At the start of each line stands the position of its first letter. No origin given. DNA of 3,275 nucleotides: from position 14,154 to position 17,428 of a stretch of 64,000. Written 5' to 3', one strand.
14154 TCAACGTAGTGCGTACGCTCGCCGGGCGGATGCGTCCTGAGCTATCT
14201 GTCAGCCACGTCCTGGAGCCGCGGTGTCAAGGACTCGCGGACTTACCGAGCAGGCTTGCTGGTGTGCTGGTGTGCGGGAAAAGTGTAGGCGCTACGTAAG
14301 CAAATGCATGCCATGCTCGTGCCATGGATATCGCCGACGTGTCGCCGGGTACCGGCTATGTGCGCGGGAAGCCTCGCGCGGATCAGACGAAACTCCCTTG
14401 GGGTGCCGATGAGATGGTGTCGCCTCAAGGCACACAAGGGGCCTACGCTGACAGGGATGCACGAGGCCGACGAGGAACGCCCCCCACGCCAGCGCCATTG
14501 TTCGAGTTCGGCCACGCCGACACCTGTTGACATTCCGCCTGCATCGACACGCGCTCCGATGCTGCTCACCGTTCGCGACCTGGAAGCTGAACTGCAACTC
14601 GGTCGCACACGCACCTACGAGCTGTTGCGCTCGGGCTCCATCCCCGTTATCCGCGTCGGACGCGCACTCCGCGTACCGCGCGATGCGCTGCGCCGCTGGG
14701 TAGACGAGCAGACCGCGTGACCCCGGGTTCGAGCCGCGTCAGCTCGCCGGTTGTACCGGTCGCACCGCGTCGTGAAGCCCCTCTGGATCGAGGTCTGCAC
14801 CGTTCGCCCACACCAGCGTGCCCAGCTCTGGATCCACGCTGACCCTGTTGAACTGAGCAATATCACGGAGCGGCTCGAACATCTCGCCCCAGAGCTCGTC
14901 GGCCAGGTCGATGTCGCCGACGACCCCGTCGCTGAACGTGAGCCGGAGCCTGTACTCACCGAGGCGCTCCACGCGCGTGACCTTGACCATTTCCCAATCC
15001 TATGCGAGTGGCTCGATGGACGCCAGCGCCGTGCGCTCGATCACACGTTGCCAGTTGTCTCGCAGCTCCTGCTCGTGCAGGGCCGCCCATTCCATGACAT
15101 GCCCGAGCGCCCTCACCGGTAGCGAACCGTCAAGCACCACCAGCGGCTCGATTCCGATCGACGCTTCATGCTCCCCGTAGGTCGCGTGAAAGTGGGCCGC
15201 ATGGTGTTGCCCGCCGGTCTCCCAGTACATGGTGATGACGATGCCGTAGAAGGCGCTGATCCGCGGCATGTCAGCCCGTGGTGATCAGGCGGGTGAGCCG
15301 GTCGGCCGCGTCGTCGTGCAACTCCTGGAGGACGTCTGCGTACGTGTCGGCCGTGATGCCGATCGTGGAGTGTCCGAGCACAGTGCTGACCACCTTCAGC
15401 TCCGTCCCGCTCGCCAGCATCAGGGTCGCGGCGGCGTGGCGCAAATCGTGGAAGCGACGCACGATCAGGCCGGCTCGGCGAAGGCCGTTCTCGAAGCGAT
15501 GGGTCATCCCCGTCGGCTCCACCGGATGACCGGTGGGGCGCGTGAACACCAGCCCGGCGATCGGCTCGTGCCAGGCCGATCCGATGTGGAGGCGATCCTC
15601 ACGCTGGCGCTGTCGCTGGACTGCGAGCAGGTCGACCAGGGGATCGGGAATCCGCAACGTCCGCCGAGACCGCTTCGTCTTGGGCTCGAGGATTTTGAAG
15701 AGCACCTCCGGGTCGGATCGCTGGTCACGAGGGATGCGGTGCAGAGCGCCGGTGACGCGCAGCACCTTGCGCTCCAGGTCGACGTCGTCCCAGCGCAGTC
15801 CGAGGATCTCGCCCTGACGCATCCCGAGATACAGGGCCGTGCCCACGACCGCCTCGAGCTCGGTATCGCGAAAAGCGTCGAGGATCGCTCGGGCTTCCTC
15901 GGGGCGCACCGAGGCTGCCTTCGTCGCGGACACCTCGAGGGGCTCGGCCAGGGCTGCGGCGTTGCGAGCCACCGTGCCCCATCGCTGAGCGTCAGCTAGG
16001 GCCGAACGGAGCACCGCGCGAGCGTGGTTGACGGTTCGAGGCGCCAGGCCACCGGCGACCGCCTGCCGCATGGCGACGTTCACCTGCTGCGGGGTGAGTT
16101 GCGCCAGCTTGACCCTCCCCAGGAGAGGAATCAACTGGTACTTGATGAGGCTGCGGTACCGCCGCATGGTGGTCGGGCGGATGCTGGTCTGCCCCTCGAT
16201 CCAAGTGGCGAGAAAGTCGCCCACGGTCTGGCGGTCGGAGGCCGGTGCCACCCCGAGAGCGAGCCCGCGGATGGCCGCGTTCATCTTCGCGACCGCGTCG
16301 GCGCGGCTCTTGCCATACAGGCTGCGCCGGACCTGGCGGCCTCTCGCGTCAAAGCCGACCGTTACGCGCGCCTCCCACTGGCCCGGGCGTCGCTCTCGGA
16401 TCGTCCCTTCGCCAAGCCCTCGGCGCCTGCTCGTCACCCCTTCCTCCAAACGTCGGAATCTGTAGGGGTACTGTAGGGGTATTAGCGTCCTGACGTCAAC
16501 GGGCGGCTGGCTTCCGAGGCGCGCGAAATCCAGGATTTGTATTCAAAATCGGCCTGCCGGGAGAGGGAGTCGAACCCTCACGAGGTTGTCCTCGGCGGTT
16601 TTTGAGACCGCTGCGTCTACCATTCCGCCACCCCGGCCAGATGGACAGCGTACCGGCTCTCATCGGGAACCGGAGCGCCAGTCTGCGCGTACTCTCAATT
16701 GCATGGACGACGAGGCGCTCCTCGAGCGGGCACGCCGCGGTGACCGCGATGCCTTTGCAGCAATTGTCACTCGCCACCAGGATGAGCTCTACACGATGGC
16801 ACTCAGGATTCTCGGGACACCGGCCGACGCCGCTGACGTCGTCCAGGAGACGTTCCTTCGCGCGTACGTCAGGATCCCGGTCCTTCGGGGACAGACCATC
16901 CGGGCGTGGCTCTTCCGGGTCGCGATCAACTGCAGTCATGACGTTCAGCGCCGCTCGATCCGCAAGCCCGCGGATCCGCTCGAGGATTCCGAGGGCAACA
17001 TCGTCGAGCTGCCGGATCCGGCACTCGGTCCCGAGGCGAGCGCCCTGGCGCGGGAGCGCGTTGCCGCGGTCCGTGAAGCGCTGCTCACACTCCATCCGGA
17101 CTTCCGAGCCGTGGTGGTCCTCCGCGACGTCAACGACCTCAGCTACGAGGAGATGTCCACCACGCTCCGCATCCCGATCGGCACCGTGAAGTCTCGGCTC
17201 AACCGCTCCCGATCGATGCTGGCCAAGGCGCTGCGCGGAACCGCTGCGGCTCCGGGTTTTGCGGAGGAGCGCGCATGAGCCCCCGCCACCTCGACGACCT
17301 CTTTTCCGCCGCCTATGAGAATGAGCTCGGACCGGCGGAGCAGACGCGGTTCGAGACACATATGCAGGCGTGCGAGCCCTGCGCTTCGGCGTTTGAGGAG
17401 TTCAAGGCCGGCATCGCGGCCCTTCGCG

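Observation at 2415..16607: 14.2-kb integrative mobilizable element in tRNA-Leu(CAA) with perfect 53-bp att repeats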

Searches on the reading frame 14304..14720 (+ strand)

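Call 12: search_protein_families(library=ncbifam, proteins=[window:14304-14720:+], max_evalue=0.01)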
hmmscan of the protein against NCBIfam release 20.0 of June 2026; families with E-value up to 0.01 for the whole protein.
window:14304-14720:+ (138 aa): 2 families
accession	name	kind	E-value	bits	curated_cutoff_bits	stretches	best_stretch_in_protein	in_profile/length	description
TIGR01764.1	excise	domain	9.7e-08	32.3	28.8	1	88-133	2-47/49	excisionase family DNA-binding protein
NF047737.1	antiphage_MADS1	equivalog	0.00048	20.3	80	1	87-133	3-49/49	methylation-associated defense system helix-turn-helix domain-containing protein MAD1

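Call 13: search_protein_families(library=pfam, proteins=[window:14304-14720:+], max_evalue=0.01)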
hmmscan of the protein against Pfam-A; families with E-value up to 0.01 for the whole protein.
window:14304-14720:+ (138 aa): 1 family
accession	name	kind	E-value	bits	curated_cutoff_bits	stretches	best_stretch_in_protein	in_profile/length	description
PF12728.13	HTH_17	-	7.5e-10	39.4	27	1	87-136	1-50/51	Helix-turn-helix domain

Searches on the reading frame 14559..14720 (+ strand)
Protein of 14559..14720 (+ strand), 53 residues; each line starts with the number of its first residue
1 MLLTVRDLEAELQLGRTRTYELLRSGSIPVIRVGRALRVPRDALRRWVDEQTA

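Call 96: search_protein_families(library=phrogs, proteins=[window:14559-14720:+], max_evalue=0.001)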
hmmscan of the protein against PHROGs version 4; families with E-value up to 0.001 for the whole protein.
window:14559-14720:+ (53 aa): 4 families
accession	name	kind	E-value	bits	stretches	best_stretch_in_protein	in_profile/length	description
phrog_7338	-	unknown function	7e-07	30.4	1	3-52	31-81/87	-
phrog_66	-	integration and excision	5.9e-06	27.2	1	2-52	93-144/412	excisionase and transcriptional regulator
phrog_668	-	DNA, RNA and nucleotide metabolism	0.00017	22.3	1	2-52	63-114/181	HTH DNA binding protein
phrog_18541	-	unknown function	0.00024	21.7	1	15-51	38-74/81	-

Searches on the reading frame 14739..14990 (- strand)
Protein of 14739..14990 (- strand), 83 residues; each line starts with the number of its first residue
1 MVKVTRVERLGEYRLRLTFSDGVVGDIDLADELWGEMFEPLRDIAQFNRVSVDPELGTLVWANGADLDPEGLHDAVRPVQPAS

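Call 8: search_protein_families(library=pfam, proteins=[window:14739-14990:-], max_evalue=0.01)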
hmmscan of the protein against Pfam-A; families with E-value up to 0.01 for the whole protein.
window:14739-14990:- (83 aa): 1 family
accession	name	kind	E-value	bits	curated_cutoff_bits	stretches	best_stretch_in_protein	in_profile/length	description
PF10387.14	DUF2442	-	1.2e-12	48.3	23.9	1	4-75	1-69/72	Protein of unknown function (DUF2442)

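Call 96: search_protein_families(library=phrogs, proteins=[window:14739-14990:-], max_evalue=0.001)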
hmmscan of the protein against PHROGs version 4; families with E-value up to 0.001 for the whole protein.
window:14739-14990:- (83 aa): 2 families
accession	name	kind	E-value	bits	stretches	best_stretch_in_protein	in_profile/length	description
phrog_29047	-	unknown function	9.5e-10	39.6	1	1-75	6-78/159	-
phrog_37898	-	unknown function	1.9e-08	35.6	1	2-73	17-87/100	-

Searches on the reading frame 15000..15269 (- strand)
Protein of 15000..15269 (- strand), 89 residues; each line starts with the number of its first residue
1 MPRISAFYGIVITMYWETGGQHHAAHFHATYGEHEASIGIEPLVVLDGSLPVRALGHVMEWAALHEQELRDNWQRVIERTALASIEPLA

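Call 8: search_protein_families(library=pfam, proteins=[window:15000-15269:-], max_evalue=0.01)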
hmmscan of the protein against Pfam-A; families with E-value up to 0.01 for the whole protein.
window:15000-15269:- (89 aa): 1 family
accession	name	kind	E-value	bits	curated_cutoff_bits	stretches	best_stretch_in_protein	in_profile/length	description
PF13711.11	DUF4160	-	3.9e-20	72.3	23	1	9-74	1-65/65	Domain of unknown function (DUF4160)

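Call 96: search_protein_families(library=phrogs, proteins=[window:15000-15269:-], max_evalue=0.001)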
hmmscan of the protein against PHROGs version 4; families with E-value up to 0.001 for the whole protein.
window:15000-15269:- (89 aa): 1 family
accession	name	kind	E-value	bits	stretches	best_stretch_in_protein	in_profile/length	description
phrog_14333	-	unknown function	1.4e-24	87.5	1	1-88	1-85/86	-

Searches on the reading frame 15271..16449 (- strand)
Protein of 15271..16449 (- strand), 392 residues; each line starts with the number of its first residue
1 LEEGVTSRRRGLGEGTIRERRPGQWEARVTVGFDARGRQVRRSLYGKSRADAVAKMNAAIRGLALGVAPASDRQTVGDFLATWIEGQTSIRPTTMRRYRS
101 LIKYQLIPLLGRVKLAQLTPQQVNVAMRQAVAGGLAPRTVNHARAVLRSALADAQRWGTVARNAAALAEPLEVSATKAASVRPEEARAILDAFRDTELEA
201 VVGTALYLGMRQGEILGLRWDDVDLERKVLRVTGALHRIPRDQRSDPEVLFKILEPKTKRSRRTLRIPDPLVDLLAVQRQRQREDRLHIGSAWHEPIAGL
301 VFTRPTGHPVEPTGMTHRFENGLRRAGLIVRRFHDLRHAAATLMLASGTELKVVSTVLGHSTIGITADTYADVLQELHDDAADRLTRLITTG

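Call 8: search_protein_families(library=pfam, proteins=[window:15271-16449:-], max_evalue=0.01)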
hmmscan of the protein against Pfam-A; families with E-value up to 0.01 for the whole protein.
window:15271-16449:- (392 aa): 3 families
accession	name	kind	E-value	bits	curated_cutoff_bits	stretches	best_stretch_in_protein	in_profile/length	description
PF00589.27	Phage_integrase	-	1e-21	77.9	27.1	1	181-374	3-169/172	Phage integrase family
PF14659.12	Phage_int_SAM_3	-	5.8e-09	36.5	22.6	1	75-123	1-50/58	Phage integrase, N-terminal SAM-like domain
PF22022.2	Phage_int_M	-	0.00071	20.2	27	1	81-158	6-87/96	Phage integrase central domain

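Call 12: search_protein_families(library=ncbifam, proteins=[window:15271-16449:-], max_evalue=0.01)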
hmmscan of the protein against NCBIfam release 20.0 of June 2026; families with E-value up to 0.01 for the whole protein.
window:15271-16449:- (392 aa): 8 families
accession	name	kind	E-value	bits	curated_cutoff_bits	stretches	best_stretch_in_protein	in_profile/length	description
TIGR02224.1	recomb_XerC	equivalog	1.2e-18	67.5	335.15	2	299-373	203-277/295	tyrosine recombinase XerC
NF040815.2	recomb_XerA_Arch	equivalog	5.5e-15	55.6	220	2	302-375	183-256/263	site-specific tyrosine recombinase/integron integrase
TIGR02225.1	recomb_XerD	equivalog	3.4e-12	46.3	329.6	2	302-374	203-275/290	site-specific tyrosine recombinase XerD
NF001399.0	PRK00283.1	subfamily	5e-11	42.4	279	2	333-376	244-286/300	tyrosine recombinase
NF002331.0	PRK01287.1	subfamily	7.3e-09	35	371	1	299-374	237-317/365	site-specific tyrosine recombinase XerC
TIGR02249.1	integrase_gron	subfamily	9.4e-08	31.8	265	1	310-376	237-303/315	integron integrase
NF003462.0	PRK05084.1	equivalog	4.1e-06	25.8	267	1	334-386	306-357/360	tyrosine recombinase XerS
NF011946.0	PRK15417.1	equivalog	0.00035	19.8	435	1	319-375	261-317/337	integron integrase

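Call 90: search_solved_structures(query=window:15271-16449:-, show_alignments=1, max_evalue=0.01)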
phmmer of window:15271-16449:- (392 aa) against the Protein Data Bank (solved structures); distinct sequences matched with E-value up to 0.01: 11.
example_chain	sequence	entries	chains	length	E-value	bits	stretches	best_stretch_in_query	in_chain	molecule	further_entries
3nkh_A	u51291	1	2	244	2e-09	40.2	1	208-387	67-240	Integrase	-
5hxy_A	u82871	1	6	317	1.6e-08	37.2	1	181-233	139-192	Tyrosine recombinase XerA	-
2kkp_A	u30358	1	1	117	1.2e-07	34.4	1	74-170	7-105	Phage integrase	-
4a8e_A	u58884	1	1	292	1.2e-06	31.1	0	324-373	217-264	PROBABLE TYROSINE RECOMBINASE XERC-LIKE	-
6en0_A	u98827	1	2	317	3.7e-05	26.2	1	132-373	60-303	Int protein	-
6emy_A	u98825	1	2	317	3.7e-05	26.2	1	132-373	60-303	Int protein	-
5dcf_A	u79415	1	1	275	9.2e-05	24.9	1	316-374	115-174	Tyrosine recombinase XerD,DNA translocase FtsK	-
6emz_A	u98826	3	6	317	9.4e-05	24.8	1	132-373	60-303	Int protein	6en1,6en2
1a0p_A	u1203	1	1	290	0.00024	23.5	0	317-373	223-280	SITE-SPECIFIC RECOMBINASE XERD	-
2kd1_A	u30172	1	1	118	0.0011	21.3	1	74-168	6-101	DNA integration/recombination/invertion protein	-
1aih_A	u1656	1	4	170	0.0025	20.1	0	318-370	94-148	HP1 INTEGRASE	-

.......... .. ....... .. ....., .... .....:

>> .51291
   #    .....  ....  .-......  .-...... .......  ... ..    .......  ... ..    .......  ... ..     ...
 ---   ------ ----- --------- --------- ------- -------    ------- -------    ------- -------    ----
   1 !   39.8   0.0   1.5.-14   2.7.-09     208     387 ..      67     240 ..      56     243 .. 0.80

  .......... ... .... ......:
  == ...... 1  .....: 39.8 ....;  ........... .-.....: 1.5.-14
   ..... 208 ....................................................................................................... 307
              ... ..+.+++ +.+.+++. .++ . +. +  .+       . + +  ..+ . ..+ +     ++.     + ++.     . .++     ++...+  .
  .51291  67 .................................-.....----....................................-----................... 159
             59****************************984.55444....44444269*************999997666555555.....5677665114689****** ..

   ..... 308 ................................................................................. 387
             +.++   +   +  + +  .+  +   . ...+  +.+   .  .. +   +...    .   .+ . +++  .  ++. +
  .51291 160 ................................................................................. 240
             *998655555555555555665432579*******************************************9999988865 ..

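Call 96: search_protein_families(library=phrogs, proteins=[window:15271-16449:-], max_evalue=0.001)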
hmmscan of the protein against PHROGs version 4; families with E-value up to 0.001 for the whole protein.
window:15271-16449:- (392 aa): 7 families
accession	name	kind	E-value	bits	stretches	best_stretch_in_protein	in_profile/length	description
phrog_1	-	integration and excision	4.5e-66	225.4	1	19-389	118-451/611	integrase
phrog_216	-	integration and excision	1.4e-27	97.6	1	141-386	16-237/301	integrase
phrog_7685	-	integration and excision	6.5e-08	33.4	1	331-387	181-237/240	integrase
phrog_22184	-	unknown function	6.7e-06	26.8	0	67-155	62-149/254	-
phrog_37709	-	unknown function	9.4e-05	23.4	0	176-231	56-110/116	-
phrog_35951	-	unknown function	0.00017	23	1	319-372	9-61/97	-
phrog_34557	-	integration and excision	0.00055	20.7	0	207-384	9-177/183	integrase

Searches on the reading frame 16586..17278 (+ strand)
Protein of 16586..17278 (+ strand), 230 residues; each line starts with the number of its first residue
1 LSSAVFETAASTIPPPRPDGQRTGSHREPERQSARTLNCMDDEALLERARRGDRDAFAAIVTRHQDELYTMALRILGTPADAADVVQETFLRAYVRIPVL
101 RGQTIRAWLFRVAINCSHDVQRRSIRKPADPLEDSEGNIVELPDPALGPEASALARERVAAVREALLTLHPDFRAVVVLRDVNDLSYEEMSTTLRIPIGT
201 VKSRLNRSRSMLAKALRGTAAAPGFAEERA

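Call 13: search_protein_families(library=pfam, proteins=[window:16586-17278:+], max_evalue=0.01)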
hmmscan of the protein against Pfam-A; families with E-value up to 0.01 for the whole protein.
window:16586-17278:+ (230 aa): 4 families
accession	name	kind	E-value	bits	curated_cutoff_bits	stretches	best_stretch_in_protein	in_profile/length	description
PF04542.20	Sigma70_r2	-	3e-13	49.8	24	1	60-123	1-67/71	Sigma-70 region 2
PF08281.18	Sigma70_r4_2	-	3.3e-12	46.3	25.7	1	161-212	3-54/54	Sigma-70, region 4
PF04545.22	Sigma70_r4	-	8.2e-07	28.9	24.1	1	165-209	1-45/50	Sigma-70, region 4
PF07638.17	Sigma70_ECF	-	0.00012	22.5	21.1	0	159-217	126-184/185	ECF sigma factor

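Call 49: find_encoding_contigs(protein=window:16703-17278:+, flank=6000, max_places=10)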
Protein window:16703-17278:+ (191 aa): no gene with exactly this product is on record in the collection.
